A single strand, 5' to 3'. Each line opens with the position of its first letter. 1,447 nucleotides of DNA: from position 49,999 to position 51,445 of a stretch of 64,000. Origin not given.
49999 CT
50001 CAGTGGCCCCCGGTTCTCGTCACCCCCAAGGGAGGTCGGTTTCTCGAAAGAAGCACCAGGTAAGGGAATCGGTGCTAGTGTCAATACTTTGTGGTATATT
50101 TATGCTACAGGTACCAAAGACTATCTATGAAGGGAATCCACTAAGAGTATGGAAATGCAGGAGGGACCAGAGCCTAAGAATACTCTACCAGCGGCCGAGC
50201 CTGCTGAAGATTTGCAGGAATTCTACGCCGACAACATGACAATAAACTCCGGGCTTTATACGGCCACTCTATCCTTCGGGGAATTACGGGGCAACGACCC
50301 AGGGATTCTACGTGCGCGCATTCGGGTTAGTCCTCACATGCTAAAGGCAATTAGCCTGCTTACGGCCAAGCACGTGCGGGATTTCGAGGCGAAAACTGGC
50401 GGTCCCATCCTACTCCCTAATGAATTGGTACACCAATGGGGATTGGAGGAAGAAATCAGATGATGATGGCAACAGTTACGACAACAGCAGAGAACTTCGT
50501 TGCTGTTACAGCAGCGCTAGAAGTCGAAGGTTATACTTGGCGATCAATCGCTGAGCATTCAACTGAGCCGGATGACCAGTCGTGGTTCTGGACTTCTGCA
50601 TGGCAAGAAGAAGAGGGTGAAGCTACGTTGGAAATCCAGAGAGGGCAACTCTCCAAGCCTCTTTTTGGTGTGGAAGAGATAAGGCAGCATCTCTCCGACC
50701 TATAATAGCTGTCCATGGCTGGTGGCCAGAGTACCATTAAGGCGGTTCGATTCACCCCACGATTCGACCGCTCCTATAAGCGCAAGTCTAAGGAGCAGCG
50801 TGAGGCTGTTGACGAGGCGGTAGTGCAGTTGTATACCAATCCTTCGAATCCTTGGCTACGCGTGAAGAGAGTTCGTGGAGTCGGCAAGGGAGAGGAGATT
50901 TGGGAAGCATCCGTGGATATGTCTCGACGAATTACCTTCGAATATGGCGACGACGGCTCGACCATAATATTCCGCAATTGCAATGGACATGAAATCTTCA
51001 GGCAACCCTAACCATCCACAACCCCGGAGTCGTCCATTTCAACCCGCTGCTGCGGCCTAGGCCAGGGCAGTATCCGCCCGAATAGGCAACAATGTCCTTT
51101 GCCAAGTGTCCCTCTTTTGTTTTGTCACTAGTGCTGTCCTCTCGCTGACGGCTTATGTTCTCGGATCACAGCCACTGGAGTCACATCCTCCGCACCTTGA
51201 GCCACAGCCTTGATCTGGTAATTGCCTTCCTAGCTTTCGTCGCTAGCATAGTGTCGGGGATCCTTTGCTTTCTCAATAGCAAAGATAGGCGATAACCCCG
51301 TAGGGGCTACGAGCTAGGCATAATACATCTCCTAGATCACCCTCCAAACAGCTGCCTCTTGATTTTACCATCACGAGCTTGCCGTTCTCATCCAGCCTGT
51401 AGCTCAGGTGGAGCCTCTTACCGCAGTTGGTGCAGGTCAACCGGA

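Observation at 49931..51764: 1.8-kb low-GC islet in the 3' end of a protein gene, bounded by 46-bp direct repeats that differ only synonymously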

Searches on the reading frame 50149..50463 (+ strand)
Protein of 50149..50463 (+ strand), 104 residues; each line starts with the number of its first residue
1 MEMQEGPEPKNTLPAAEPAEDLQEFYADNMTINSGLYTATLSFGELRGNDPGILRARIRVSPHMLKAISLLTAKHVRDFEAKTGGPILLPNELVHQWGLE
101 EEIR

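Call 5: search_protein_families(library=pfam, proteins=[window:50149-50463:+], max_evalue=1)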
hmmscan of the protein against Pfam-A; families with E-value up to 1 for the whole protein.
window:50149-50463:+ (104 aa): 0 families

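Call 35: search_protein_families(library=phrogs, proteins=[window:50149-50463:+], max_evalue=0.1)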
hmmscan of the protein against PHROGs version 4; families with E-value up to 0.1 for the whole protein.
window:50149-50463:+ (104 aa): 0 families

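Call 36: search_protein_families(library=ncbifam, proteins=[window:50149-50463:+], max_evalue=0.1)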
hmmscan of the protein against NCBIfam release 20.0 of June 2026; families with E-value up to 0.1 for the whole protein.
window:50149-50463:+ (104 aa): 0 families

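Call 52: search_protein_families(library=padloc, proteins=[window:50149-50463:+], max_evalue=0.01)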
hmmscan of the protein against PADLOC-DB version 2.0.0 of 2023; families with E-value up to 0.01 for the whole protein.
window:50149-50463:+ (104 aa): 0 families

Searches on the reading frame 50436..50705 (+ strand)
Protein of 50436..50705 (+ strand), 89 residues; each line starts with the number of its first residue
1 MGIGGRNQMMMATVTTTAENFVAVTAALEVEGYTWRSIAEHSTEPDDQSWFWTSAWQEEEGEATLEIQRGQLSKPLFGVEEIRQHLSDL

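Call 5: search_protein_families(library=pfam, proteins=[window:50436-50705:+], max_evalue=1)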
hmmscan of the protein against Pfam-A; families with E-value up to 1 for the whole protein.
window:50436-50705:+ (89 aa): 0 families

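Call 35: search_protein_families(library=phrogs, proteins=[window:50436-50705:+], max_evalue=0.1)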
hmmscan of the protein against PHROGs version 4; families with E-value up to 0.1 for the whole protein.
window:50436-50705:+ (89 aa): 0 families

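Call 36: search_protein_families(library=ncbifam, proteins=[window:50436-50705:+], max_evalue=0.1)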
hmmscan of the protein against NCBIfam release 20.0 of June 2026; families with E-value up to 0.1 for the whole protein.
window:50436-50705:+ (89 aa): 1 family
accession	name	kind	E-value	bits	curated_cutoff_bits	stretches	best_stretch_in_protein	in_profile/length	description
NF035939.1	TIM_EboE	equivalog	0.039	12.7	250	1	10-45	332-365/379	metabolite traffic protein EboE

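Call 52: search_protein_families(library=padloc, proteins=[window:50436-50705:+], max_evalue=0.01)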
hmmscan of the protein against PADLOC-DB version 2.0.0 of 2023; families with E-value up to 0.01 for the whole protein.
window:50436-50705:+ (89 aa): 0 families

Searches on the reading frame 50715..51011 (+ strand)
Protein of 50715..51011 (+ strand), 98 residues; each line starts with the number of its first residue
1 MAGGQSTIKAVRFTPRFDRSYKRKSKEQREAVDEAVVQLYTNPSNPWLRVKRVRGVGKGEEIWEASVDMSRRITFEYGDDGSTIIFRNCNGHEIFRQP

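Call 5: search_protein_families(library=pfam, proteins=[window:50715-51011:+], max_evalue=1)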
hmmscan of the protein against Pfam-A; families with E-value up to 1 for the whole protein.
window:50715-51011:+ (98 aa): 1 family
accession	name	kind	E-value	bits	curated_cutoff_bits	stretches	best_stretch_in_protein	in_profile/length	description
PF15781.12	ParE-like_toxin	-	0.0053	17.1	28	1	13-44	3-34/87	ParE-like toxin of type II bacterial toxin-antitoxin system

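Call 35: search_protein_families(library=phrogs, proteins=[window:50715-51011:+], max_evalue=0.1)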
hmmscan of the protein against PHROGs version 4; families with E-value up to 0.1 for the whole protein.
window:50715-51011:+ (98 aa): 1 family
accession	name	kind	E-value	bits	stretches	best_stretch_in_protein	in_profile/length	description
phrog_27893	-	unknown function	0.093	13.7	0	29-69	12-52/62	-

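Call 36: search_protein_families(library=ncbifam, proteins=[window:50715-51011:+], max_evalue=0.1)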
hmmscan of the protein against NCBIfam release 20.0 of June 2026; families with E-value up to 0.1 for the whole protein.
window:50715-51011:+ (98 aa): 0 families

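Call 52: search_protein_families(library=padloc, proteins=[window:50715-51011:+], max_evalue=0.01)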
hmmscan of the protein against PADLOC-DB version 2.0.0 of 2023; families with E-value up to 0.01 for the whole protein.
window:50715-51011:+ (98 aa): 0 families

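Call 53: search_solved_structures(query=window:50715-51008:+, max_evalue=1)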
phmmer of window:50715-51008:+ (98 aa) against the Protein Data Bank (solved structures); distinct sequences matched with E-value up to 1: 0.

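Call 71: find_homologous_proteins(query=window:50715-51008:+, max_evalue=0.001)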
Query window:50715-51008:+ (98 aa): 6 proteins with E <= 0.001 among 7 candidates.
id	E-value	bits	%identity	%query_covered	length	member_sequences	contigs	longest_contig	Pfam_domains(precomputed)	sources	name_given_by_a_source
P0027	5.6e-60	217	100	100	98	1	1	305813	-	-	-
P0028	1.8e-42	161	79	100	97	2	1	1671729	-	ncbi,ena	-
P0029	1.4e-41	158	77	100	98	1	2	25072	-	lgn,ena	-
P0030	1.8e-34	135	65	100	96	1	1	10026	-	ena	-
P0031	4.6e-34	134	65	100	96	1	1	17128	-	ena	-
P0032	1.6e-33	132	66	100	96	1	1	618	-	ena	-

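Call 72: find_encoding_contigs(protein=P0028, flank=8000, max_places=3)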
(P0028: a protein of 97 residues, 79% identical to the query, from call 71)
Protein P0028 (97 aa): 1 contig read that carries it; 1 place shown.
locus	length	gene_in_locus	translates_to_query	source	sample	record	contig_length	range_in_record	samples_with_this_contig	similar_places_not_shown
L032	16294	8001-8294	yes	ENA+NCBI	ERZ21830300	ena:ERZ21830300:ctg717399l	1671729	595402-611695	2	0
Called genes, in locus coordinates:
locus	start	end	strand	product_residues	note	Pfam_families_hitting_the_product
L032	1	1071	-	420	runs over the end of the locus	PF02403:Seryl_tRNA_N, PF00587:tRNA-synt_2b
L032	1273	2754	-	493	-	PF01336:tRNA_anti-codon, PF00152:tRNA-synt_2, PF01409:tRNA-synt_2d (faint)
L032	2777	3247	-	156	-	PF03449:GreA_GreB_N, PF01272:GreA_GreB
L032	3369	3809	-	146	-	PF05942:PaREP1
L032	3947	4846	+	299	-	PF02219:MTHFR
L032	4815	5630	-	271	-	PF04452:Methyltrans_RNA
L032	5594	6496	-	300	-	PF06325:PrmA, PF01135:PCMT (weak), PF05175:MTS, PF02475:TRM5-TYW2_MTfase (weak), PF03602:Cons_hypoth95 (weak), PF12847:Methyltransf_18 (weak), PF13847:Methyltransf_31, PF13649:Methyltransf_25, +3 more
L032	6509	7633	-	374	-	PF00226:DnaJ, PF01556:DnaJ_C, PF00684:DnaJ_CXXCXGXG, PF27439:DnaJ_C_2 (weak)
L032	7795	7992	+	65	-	-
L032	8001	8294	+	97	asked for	-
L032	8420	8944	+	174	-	PF01250:Ribosomal_S6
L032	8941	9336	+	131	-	PF00436:SSB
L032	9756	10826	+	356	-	PF13616:Rotamase_3, PF00639:Rotamase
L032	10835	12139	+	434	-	PF03447:NAD_binding_3, PF00742:Homoserine_dh, PF01842:ACT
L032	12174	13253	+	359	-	PF00291:PALP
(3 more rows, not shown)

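Call 73: find_encoding_contigs(protein=P0029, flank=8000, max_places=3)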
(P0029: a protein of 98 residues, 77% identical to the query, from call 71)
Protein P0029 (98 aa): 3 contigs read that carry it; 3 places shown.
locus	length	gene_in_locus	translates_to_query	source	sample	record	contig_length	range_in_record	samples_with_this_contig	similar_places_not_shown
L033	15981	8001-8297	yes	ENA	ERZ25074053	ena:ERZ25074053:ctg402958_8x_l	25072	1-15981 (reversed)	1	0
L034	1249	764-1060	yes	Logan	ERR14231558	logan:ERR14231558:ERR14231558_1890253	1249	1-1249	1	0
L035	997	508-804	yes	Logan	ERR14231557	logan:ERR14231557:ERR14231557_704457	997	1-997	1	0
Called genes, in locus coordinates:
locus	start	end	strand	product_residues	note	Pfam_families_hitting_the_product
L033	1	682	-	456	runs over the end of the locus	PF01555:N6_N4_Mtase, PF01844:HNH, PF14279:HNH_5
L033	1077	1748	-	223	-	PF02643:DUF192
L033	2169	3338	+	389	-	PF00266:Aminotran_5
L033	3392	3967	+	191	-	PF00149:Metallophos (weak), PF12850:Metallophos_2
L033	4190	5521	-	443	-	PF05598:DUF772, PF01609:DDE_Tnp_1, PF13751:DDE_Tnp_1_6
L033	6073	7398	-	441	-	PF13701:DDE_Tnp_1_4, PF01609:DDE_Tnp_1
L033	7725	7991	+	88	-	-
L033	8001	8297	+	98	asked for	-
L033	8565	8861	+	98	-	PF03960:ArsC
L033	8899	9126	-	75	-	-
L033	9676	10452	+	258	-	-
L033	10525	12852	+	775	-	PF13088:BNR_2, PF15892:BNR_4 (weak)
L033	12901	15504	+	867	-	PF00496:SBP_bac_5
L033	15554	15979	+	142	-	?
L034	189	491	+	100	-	-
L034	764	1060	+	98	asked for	-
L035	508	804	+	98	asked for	-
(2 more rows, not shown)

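Call 76: search_protein_families(library=pfam, alignment_id=A3, max_evalue=0.1)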
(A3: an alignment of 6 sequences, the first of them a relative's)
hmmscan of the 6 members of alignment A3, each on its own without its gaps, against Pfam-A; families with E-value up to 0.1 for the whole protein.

A. member 1, P0027 (98 aa): 1 family
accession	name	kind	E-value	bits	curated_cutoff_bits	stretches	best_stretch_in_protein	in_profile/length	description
PF15781.12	ParE-like_toxin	-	0.0053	17.1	28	1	13-44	3-34/87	ParE-like toxin of type II bacterial toxin-antitoxin system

B. families by the number of members that match (of 6 scanned): 1 family
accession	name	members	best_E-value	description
PF15781.12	ParE-like_toxin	4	0.00058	ParE-like toxin of type II bacterial toxin-antitoxin system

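Call 79: predict_structure(alignment_id=A3)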
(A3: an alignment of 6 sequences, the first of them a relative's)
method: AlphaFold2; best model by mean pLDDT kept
length: 98 residues; sequences in the alignment: 6
mean_pLDDT: 61.3   pTM: 0.47
mean pLDDT of the five models: 61.3, 60.2, 52.7, 48.2, 43.1
residues with pLDDT >= 90: 0; 70-90: 33; 50-70: 42; < 50: 23
segments of 3 or more residues with pLDDT < 50: 1-6, 54-61, 64-71
pLDDT, mean of each block of 10 residues (from residue 1): 44 54 73 75 65 48 47 64 71 74
secondary structure, 60 per line:
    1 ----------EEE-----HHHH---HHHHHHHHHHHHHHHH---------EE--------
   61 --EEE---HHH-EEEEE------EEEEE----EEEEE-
elements in order: E11-13 H19-22 H26-41 E63-65 E73-77 E84-88 E93-97

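Call 82: fold_search(model_id=the predicted structure, library=pdb)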
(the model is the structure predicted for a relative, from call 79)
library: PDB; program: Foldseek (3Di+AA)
matches with E <= 10: 321; with E <= 0.001: 0
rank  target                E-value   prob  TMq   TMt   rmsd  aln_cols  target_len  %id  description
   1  8esq_H                1.3e+00  0.04  0.18  0.11  19.4        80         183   14  Ytm1 associated nascent 60S ribosome State 2 (released 2022-11-30)
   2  4v19_S                1.5e+00  0.05  0.19  0.14   8.6        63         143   22  Structure of the large subunit of the mammalian mitoribosome, part 1 of 2 (released 2014-10-08)
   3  4g56_D                1.8e+00  0.14  0.18  0.06   8.1        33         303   15  Crystal Structure of full length PRMT5/MEP50 complexes from Xenopus laevis (released 2012-10-03)
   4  1tfk_A                1.8e+00  0.11  0.24  0.25  10.8        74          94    8  Ribonuclease from Escherichia coli complexed with its inhibtor protein (released 2005-03-01)
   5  8k2a_LR               1.8e+00  0.04  0.17  0.13   9.0        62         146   18  Cryo-EM structure of the human 55S mitoribosome with Tigecycline (released 2024-07-10)
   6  6rxy_UG               1.8e+00  0.02  0.19  0.06  21.4       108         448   15  Cryo-EM structure of the 90S pre-ribosome (Kre33-Noc4) from Chaetomium thermophilum, state a (released 2019-08-14)
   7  3bpq_D                1.9e+00  0.11  0.33  0.37  10.7        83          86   14  Crystal Structure of RelB-RelE antitoxin-toxin complex from Methanococcus jannaschii (released 2008-12-23)
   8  2zgs_A                1.9e+00  0.06  0.17  0.12   3.4        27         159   22  Crystal structure of Agrocybe aegerita lectin AAL mutant L47A (released 2009-01-20)
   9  2ccd_A                2.0e+00  0.06  0.24  0.05  11.0        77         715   10  Crystal structure of the catalase-peroxidase (KatG) and S315T mutant from Mycobacterium tuberculosis (released 2006-01-19)
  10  8ou8_A                2.1e+00  0.07  0.28  0.09   9.5        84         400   18  Crystal structure of E. coli threonyl tRNA synthetase in complex with a TM84 analogue (released 2023-07-12)
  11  6i9r_P                2.1e+00  0.04  0.19  0.14   8.5        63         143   21  Large subunit of the human mitochondrial ribosome in complex with Virginiamycin M and Quinupristin (released 2020-07-08)
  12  3bpq_B                2.3e+00  0.08  0.32  0.35  10.7        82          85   16  Crystal Structure of RelB-RelE antitoxin-toxin complex from Methanococcus jannaschii (released 2008-12-23)
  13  3j7y_P                2.3e+00  0.03  0.18  0.14   8.7        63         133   14  Structure of the large ribosomal subunit from human mitochondria (released 2014-10-15)
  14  6r5x_A                2.4e+00  0.12  0.24  0.30  12.3        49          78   18  8-bladed beta-propeller formed by four 2-bladed fragments (released 2019-11-13)
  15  5ool_P                2.4e+00  0.03  0.19  0.14   8.9        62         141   18  Structure of a native assembly intermediate of the human mitochondrial ribosome with unfolded interfacial rRNA (released 2017-09-13)
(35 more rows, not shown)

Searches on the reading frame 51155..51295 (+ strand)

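Call 5: search_protein_families(library=pfam, proteins=[window:51155-51295:+], max_evalue=1)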
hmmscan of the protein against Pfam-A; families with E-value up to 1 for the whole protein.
window:51155-51295:+ (46 aa): 0 families

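Call 35: search_protein_families(library=phrogs, proteins=[window:51155-51295:+], max_evalue=0.1)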
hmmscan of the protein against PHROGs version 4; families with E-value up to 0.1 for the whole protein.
window:51155-51295:+ (46 aa): 0 families

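Call 36: search_protein_families(library=ncbifam, proteins=[window:51155-51295:+], max_evalue=0.1)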
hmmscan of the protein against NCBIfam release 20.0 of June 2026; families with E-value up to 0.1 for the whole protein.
window:51155-51295:+ (46 aa): 1 family
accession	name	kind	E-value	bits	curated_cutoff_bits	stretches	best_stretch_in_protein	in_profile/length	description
NF033632.1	SLATT_4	domain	0.064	13.1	55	1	19-45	55-82/154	SLATT domain-containing protein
